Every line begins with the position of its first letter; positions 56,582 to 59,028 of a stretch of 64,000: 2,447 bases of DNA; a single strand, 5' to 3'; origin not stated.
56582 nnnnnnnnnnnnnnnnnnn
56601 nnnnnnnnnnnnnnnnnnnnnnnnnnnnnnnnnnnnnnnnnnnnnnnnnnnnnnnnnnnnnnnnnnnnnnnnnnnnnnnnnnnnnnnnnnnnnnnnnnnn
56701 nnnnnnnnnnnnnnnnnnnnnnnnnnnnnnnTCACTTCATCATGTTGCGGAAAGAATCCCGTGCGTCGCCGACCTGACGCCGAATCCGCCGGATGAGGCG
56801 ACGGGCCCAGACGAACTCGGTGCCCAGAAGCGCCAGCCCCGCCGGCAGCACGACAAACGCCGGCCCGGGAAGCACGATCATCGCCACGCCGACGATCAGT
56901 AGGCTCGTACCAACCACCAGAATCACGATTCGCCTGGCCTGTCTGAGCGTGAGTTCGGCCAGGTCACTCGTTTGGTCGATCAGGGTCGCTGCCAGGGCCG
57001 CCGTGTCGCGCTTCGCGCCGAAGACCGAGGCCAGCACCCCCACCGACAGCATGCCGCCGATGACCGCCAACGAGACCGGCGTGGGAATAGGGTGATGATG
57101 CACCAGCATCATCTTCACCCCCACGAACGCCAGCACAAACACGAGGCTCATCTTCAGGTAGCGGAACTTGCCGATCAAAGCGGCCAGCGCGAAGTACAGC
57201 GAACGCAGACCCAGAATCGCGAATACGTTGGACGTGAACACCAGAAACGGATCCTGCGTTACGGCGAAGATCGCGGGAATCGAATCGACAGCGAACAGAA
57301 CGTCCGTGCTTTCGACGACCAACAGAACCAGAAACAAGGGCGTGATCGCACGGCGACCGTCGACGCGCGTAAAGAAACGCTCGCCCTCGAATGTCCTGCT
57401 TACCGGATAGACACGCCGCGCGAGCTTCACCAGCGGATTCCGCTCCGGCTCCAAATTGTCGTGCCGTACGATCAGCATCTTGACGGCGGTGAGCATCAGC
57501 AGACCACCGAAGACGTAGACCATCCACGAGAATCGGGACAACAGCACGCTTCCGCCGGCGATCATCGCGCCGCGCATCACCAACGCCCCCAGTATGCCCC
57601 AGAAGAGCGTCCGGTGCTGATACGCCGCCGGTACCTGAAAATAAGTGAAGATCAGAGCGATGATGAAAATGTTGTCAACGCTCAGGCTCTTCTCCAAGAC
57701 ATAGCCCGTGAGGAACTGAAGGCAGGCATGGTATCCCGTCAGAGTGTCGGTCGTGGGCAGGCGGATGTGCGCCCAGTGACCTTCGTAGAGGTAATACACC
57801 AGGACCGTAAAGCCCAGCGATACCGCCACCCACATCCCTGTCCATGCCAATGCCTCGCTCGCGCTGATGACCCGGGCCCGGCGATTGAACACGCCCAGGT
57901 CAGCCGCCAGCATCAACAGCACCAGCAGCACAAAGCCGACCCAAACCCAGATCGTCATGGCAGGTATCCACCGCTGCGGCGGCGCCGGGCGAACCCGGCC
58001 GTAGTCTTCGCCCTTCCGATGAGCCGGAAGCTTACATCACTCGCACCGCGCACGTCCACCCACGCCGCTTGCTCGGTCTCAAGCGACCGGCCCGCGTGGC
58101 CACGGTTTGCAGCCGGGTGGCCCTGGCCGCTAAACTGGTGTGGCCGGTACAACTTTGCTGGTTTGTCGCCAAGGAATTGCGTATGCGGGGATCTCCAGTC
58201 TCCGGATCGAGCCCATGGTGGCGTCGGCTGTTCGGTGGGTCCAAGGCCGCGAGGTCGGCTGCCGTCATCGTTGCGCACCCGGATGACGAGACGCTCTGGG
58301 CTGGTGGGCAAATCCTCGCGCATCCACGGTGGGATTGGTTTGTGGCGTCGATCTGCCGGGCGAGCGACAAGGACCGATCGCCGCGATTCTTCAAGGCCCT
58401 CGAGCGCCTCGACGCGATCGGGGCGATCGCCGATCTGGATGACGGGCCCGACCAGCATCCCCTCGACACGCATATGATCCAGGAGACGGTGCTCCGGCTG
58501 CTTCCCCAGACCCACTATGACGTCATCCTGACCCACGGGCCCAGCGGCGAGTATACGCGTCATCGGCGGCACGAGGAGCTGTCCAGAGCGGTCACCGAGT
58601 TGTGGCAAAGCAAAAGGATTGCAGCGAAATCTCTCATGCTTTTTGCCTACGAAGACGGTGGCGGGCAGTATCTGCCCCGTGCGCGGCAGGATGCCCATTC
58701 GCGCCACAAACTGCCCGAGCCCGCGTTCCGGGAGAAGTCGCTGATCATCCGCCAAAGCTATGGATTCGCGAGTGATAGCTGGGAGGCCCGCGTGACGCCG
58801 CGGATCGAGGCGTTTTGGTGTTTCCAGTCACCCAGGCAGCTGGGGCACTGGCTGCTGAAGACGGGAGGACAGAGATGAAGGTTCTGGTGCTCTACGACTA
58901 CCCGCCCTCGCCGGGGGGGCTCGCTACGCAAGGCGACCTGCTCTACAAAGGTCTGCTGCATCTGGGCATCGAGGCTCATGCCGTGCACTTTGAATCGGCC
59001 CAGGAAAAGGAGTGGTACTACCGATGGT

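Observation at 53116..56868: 3.6-kb islet bounded by a duplicated terC 3' end whose differences are almost all synonymous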

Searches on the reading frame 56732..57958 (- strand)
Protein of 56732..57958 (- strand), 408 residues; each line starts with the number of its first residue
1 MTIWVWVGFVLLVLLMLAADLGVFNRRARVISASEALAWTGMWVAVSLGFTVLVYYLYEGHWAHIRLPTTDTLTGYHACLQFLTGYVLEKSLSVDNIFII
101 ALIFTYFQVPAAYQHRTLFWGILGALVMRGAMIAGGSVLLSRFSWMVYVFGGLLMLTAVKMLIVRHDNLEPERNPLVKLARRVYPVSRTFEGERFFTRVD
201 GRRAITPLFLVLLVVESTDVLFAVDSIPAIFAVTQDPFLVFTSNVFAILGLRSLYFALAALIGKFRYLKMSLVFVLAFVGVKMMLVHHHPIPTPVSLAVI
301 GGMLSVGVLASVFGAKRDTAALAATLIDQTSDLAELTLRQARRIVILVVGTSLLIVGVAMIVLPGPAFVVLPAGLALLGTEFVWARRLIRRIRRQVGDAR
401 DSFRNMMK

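Call 11: search_protein_families(library=pfam, proteins=[window:56732-57958:-], max_evalue=0.01)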
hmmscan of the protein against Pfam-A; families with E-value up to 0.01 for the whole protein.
window:56732-57958:- (408 aa): 2 families
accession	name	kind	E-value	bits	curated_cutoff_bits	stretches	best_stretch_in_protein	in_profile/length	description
PF03741.22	TerC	-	5.4e-52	176.6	27.8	1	83-285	1-176/178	Integral membrane protein TerC family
PF09656.15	PGPGW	-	6.6e-18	64.4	23.3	1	343-395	1-53/53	Putative transmembrane protein (PGPGW)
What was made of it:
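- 56732..57958 (-): terC gene, 408 aa: a TerC domain with a C-terminal PGPGW domain. It is intact. Pfam TerC 5.4e-52 and PGPGW 6.6e-18 (call 11).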

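Call 15: find_related_loci(query=window:56732-57958:-, collection=genome_contigs, flank=10000)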
Query window:56732-57958:- (408 aa) in genome_contigs; peptide patterns used: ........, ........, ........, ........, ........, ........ (x = any residue, [..] = any of these).
143 stretches matched a pattern; 107 encode a relative of the query (tblastn E <= 1e-3); the best 80 are kept; 80 distinct loci.
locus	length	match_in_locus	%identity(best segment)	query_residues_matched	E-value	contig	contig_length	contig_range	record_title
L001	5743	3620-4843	93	1-408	0e+0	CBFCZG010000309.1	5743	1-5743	MAG TPA_asm: uncultured Phycisphaerae bacterium isolate SRR6194934_binner13_Refined_19 genome assembly, contig: ERZ78139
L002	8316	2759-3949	64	1-396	4e-166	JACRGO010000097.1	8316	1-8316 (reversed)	MAG: Nitrospinota bacterium isolate NC_groundwater_1753_Pr3_B-0.1um_50_18 SR-2_scaffold_141_1623959, whole genome shotgu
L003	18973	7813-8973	56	22-408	5e-151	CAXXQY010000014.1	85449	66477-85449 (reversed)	MAG: bacterium isolate 57a1b92f-bc4a-4fd6-9813-ca89f61bdd80 genome assembly, contig: contig_14, whole genome shotgun seq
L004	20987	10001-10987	67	1-329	3e-146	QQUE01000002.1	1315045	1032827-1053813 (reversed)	MAG: Calditrichaeota bacterium isolate CLD2 2, whole genome shotgun sequence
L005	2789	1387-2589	55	2-404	2e-153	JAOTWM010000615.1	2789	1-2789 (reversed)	MAG: Gammaproteobacteria bacterium isolate 13_May_SF_Bin80 13_May_SF_Bin80_scaffold_42445_c1, whole genome shotgun seque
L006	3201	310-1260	65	4-320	3e-141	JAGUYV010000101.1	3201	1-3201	MAG: bacterium isolate DeMMO6_30 c_000000023910, whole genome shotgun sequence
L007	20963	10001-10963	64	1-322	3e-128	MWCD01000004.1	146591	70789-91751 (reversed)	MAG: bacterium ADurb.Bin236 isolate ADurb.Bin236 BWY28_contig000004, whole genome shotgun sequence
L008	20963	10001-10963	62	1-317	1e-126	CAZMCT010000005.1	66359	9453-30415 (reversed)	MAG TPA_asm: uncultured Planctomycetales bacterium isolate binchicken_co274_500 genome assembly, contig: NODE_1090_lengt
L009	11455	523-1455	61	1-317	1e-126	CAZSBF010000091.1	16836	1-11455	MAG TPA_asm: uncultured Planctomycetaceae bacterium isolate binchicken_co199_145 genome assembly, contig: NODE_2441_leng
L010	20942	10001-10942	60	1-320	7e-126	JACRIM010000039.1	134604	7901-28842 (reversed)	MAG: Planctomycetota bacterium isolate NC_groundwater_1803_Pr3_B-0.1um_60_64 SR-2_scaffold_141_2645074, whole genome sho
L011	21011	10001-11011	58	4-343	3e-124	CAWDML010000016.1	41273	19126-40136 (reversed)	MAG: uncultured delta proteobacterium isolate MFD04944.bin.2.99 genome assembly, contig: contig_85406, whole genome shot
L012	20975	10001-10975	62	5-329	7e-124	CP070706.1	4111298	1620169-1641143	MAG: Acidobacteriota bacterium isolate bin529 chromosome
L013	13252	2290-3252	64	1-322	3e-123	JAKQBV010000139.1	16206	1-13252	MAG: bacterium isolate USCA_metabat.19_sub k141_1008693, whole genome shotgun sequence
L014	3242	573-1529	61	3-321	3e-125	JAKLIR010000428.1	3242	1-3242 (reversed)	MAG: bacterium isolate RA.bin91 RA.bin91_428, whole genome shotgun sequence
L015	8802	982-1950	60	1-312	8e-116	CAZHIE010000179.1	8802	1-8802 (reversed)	MAG TPA_asm: uncultured Planctomycetales bacterium isolate SRP292972_co2_224 genome assembly, contig: NODE_7723_length_8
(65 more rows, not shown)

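Call 16: find_encoding_contigs(protein=window:56732-57958:-, flank=10000, max_places=10)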
Protein window:56732-57958:- (408 aa): 10 contigs read that carry it; 3 places shown.
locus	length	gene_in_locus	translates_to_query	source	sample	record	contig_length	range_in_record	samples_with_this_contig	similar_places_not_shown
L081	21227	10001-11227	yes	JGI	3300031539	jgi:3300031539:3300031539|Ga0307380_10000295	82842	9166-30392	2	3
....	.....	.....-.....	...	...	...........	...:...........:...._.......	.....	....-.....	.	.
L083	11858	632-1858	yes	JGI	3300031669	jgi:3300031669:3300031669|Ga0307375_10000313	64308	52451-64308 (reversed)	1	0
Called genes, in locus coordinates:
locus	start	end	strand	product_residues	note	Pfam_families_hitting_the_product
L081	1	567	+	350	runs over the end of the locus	-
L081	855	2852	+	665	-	-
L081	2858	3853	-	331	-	PF01408:GFO_IDH_MocA, PF22725:GFO_IDH_MocA_C3 (weak), PF02894:GFO_IDH_MocA_C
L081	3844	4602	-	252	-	PF01261:AP_endonuc_2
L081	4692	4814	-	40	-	-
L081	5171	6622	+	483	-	PF07690:MFS_1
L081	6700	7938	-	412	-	PF12899:Glyco_hydro_100, PF22422:MGH1-like_GH (weak), PF06202:GDE_C (weak)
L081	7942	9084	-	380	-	PF00534:Glycos_transf_1, PF13692:Glyco_trans_1_4, PF13524:Glyco_trans_1_2 (faint)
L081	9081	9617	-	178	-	-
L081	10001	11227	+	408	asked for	PF03741:TerC, PF09656:PGPGW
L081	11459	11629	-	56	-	-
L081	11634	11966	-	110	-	-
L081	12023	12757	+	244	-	-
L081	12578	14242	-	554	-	-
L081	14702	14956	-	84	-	PF14734:DUF4469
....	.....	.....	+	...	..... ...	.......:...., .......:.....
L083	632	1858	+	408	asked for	PF03741:TerC, PF09656:PGPGW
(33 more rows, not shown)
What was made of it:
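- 56732..57958 (-): The exact protein is found on 10 contigs (call 16).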

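Call 20: find_related_loci(query=window:56732-57958:-, collection=metagenome_contigs, flank=10000)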
Query window:56732-57958:- (408 aa) in metagenome_contigs; peptide patterns used: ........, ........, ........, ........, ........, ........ (x = any residue, [..] = any of these).
181 stretches matched a pattern; 123 encode a relative of the query (tblastn E <= 1e-3); the best 80 are kept; 80 distinct loci.
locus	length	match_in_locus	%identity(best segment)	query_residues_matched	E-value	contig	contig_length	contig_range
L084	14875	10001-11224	96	1-408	0e+0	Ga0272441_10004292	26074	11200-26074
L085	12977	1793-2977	66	1-395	2e-169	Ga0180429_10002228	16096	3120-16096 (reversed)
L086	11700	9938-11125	66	3-399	7e-167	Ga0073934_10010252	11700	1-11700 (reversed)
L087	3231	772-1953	64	1-394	9e-175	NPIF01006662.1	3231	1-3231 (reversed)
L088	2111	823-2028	59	1-402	9e-174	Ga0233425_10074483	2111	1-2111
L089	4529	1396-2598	55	2-404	2e-148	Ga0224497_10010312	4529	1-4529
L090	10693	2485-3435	65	4-320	1e-134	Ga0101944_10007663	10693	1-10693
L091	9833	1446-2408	64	1-322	2e-128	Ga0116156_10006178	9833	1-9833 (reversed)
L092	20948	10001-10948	68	3-317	4e-126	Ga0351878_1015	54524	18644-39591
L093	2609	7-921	65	9-312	5e-131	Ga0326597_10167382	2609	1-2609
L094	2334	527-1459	61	4-312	3e-131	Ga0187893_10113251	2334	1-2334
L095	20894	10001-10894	66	1-299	4e-123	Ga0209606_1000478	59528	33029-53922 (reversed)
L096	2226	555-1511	61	3-321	1e-128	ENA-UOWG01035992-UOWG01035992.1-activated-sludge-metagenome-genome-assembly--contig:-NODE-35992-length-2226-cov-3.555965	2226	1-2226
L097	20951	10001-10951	62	5-318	6e-117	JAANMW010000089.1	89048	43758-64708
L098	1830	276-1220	59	3-312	2e-125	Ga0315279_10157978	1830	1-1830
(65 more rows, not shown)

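Call 29: search_protein_families(library=pfam, proteins=[L084:11245-12450:-, L084:12734-13372:-, L084:13400-13867:-, L084:13976-14770:-, L084:13204-13521:+], max_evalue=0.01)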
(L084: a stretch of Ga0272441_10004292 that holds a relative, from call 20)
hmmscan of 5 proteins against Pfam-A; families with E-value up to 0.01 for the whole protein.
L084:11245-12450:- (401 aa): 10 families
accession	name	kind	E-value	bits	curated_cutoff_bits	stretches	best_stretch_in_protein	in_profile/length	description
PF13377.12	Peripla_BP_3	-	5.6e-20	72.5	26.5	1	224-394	1-167/167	Periplasmic binding protein-like domain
PF00392.27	GntR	-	2.6e-17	62.7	27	1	36-98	2-64/64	Bacterial regulatory proteins, gntR family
PF00532.27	Peripla_BP_1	-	1.2e-08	35.2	22.2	1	128-383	13-272/281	Periplasmic binding proteins and sugar binding domain of LacI family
PF14502.12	HTH_41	-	9.2e-07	28.6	25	1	55-97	3-47/48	Helix-turn-helix domain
PF12802.13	MarR_2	-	0.00073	20.1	27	0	63-90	25-52/61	MarR family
PF08220.18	HTH_DeoR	-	0.0013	18.9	21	1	63-93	19-49/57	DeoR-like helix-turn-helix domain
PF13518.12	HTH_28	-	0.0023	18.4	25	1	62-87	16-41/52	Helix-turn-helix domain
PF13730.12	HTH_36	-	0.0051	17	25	0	62-88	29-55/55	Helix-turn-helix domain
PF13407.12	Peripla_BP_4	-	0.0073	16.3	35.1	0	193-375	79-257/258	Periplasmic binding protein domain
PF13551.12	HTH_29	-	0.0091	16.5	28.1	0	63-87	17-41/64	Winged helix-turn helix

L084:12734-13372:- (212 aa): 0 families

L084:13400-13867:- (155 aa): 0 families

L084:13976-14770:- (264 aa): 0 families

L084:13204-13521:+ (105 aa): 0 families

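Call 36: find_homologous_proteins(query=L084:11245-12450:-, max_evalue=1e-40)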
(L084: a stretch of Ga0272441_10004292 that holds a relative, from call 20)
Query L084:11245-12450:- (401 aa): 3 proteins with E <= 1e-40 among 8000 candidates.
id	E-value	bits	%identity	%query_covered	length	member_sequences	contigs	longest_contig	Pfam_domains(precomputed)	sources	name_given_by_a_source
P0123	7.3e-258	873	100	96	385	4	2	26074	PF13377.13,PF00532.28,PF14502.13,PF00392.28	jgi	-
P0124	4.9e-96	340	47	91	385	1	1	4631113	PF13377.13,PF00392.28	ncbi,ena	-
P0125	1.5e-92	328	48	89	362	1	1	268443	PF13377.13,PF00392.28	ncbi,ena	-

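Call 37: find_encoding_contigs(protein=P0123, flank=10000, max_places=10)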
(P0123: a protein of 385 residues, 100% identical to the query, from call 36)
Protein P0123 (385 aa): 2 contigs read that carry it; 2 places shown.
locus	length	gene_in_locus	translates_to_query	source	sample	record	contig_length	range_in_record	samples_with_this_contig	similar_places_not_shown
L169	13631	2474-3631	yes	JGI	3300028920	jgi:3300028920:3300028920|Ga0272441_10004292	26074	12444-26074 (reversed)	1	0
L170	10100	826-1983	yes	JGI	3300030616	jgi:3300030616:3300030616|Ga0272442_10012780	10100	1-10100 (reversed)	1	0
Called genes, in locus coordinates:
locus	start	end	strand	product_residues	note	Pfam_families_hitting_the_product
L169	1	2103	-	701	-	?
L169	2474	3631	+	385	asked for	PF00392:GntR, PF14502:HTH_41 (weak), PF00532:Peripla_BP_1, PF13377:Peripla_BP_3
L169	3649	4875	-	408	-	PF03741:TerC, PF09656:PGPGW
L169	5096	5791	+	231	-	PF02585:PIG-L (weak)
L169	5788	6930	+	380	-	PF00534:Glycos_transf_1, PF13692:Glyco_trans_1_4, PF13524:Glyco_trans_1_2 (weak)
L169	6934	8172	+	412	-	PF22422:MGH1-like_GH (faint), PF12899:Glyco_hydro_100, PF06202:GDE_C (weak)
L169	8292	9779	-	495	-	PF07690:MFS_1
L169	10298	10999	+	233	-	PF01261:AP_endonuc_2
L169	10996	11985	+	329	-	PF01408:GFO_IDH_MocA, PF02894:GFO_IDH_MocA_C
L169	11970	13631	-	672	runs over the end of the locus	-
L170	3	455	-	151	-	?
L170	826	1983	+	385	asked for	PF00392:GntR, PF14502:HTH_41 (weak), PF00532:Peripla_BP_1, PF13377:Peripla_BP_3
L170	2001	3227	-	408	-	PF03741:TerC, PF09656:PGPGW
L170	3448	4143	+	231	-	PF02585:PIG-L (weak)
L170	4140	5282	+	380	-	PF00534:Glycos_transf_1, PF13692:Glyco_trans_1_4, PF13524:Glyco_trans_1_2 (weak)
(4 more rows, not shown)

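Call 40: search_protein_families(library=pfam, proteins=[L169:1-2103:-], max_evalue=0.01)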
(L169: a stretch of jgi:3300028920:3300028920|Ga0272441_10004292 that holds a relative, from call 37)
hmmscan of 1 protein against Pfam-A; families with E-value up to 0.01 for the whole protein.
L169:1-2103:- (701 aa): 0 families

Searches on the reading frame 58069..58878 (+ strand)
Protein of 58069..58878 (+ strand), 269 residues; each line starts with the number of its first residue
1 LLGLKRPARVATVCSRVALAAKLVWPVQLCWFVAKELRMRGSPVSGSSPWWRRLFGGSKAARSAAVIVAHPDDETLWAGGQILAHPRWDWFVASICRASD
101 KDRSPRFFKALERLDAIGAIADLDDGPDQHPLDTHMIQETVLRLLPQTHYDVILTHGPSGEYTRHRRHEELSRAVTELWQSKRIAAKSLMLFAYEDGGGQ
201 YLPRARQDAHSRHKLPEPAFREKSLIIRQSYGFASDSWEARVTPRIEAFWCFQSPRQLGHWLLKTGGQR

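Call 29: search_protein_families(library=pfam, proteins=[window:58069-58878:+], max_evalue=0.01)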
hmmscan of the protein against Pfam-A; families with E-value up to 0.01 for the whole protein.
window:58069-58878:+ (269 aa): 1 family
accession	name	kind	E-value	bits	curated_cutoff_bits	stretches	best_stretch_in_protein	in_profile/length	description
PF02585.22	PIG-L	-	1.1e-07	32.8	28.2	1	66-178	2-128/129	GlcNAc-PI de-N-acetylase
